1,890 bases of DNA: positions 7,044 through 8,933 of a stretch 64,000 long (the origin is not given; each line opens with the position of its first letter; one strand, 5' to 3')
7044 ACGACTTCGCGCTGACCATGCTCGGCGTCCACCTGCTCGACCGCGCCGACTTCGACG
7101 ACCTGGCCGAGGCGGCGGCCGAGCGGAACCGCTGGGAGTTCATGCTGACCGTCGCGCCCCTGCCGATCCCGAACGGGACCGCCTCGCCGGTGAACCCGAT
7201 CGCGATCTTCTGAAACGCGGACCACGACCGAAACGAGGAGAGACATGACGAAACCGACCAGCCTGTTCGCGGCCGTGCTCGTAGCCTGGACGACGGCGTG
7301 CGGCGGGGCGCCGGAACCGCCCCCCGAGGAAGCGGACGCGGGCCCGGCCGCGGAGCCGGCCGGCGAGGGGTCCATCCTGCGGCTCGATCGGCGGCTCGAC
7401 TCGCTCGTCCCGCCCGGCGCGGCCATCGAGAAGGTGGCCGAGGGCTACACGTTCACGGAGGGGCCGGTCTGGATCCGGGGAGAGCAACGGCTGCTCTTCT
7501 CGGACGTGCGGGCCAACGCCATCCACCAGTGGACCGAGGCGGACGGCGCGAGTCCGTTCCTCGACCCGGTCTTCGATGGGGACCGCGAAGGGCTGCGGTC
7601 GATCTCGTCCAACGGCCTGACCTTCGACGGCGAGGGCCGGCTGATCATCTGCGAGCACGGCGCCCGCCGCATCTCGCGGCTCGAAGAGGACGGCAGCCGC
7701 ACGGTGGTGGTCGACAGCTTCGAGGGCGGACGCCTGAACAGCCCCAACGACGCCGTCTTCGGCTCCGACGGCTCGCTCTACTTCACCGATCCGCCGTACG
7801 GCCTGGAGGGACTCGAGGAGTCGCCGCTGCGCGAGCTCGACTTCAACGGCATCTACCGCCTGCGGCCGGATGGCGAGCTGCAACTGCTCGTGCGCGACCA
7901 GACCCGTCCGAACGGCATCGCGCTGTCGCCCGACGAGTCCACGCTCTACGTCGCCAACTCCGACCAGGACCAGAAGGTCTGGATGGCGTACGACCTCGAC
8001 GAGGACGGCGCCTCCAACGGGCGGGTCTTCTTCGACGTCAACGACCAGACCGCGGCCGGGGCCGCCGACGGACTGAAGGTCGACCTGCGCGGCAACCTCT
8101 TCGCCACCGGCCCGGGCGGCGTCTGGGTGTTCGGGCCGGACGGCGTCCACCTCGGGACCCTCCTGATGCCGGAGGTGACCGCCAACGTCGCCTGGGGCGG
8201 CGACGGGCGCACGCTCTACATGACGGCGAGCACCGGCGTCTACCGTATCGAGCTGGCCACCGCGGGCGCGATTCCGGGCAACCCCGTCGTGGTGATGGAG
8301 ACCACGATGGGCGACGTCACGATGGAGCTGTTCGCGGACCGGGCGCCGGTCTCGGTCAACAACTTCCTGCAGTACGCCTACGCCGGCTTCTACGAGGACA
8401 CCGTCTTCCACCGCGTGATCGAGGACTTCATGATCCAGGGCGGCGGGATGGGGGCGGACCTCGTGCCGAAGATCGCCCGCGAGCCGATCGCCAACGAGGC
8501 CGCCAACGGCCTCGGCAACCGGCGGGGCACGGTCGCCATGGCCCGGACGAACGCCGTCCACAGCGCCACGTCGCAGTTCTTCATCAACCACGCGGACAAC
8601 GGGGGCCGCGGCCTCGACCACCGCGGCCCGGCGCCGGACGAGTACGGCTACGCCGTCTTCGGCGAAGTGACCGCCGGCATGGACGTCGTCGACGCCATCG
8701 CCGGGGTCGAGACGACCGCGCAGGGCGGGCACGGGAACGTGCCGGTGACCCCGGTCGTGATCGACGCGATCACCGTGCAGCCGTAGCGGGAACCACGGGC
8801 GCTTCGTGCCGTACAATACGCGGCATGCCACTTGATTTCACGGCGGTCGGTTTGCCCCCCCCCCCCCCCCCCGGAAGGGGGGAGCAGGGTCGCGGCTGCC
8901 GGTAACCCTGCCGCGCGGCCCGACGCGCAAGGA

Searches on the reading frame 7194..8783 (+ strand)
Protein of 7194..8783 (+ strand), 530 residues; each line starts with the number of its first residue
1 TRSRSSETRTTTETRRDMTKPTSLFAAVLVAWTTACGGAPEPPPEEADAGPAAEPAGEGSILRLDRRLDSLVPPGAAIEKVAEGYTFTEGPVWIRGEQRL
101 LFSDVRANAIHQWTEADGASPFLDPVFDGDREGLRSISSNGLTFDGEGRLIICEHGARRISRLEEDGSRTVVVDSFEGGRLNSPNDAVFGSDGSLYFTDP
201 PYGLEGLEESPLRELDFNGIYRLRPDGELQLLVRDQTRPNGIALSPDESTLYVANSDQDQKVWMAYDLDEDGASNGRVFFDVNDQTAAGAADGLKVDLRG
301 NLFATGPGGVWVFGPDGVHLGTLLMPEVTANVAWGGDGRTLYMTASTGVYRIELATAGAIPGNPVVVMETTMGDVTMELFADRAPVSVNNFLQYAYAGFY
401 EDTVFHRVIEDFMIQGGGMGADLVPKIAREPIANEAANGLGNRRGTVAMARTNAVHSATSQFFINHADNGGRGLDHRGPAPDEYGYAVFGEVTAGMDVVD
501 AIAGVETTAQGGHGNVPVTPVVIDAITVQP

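Call 66: search_protein_families(library=pfam, proteins=[window:7194-8783:+], max_evalue=0.00001)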
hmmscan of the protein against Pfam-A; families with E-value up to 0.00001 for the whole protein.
window:7194-8783:+ (530 aa): 2 families
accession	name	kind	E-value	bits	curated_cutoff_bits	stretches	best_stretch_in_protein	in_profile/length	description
PF08450.18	SGL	-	2.4e-48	165.4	26.3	1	87-346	1-245/246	SMP-30/Gluconolactonase/LRE-like region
PF00160.26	Pro_isomerase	-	6.6e-40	137.4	21.7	1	366-526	2-157/159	Cyclophilin type peptidyl-prolyl cis-trans isomerase/CLD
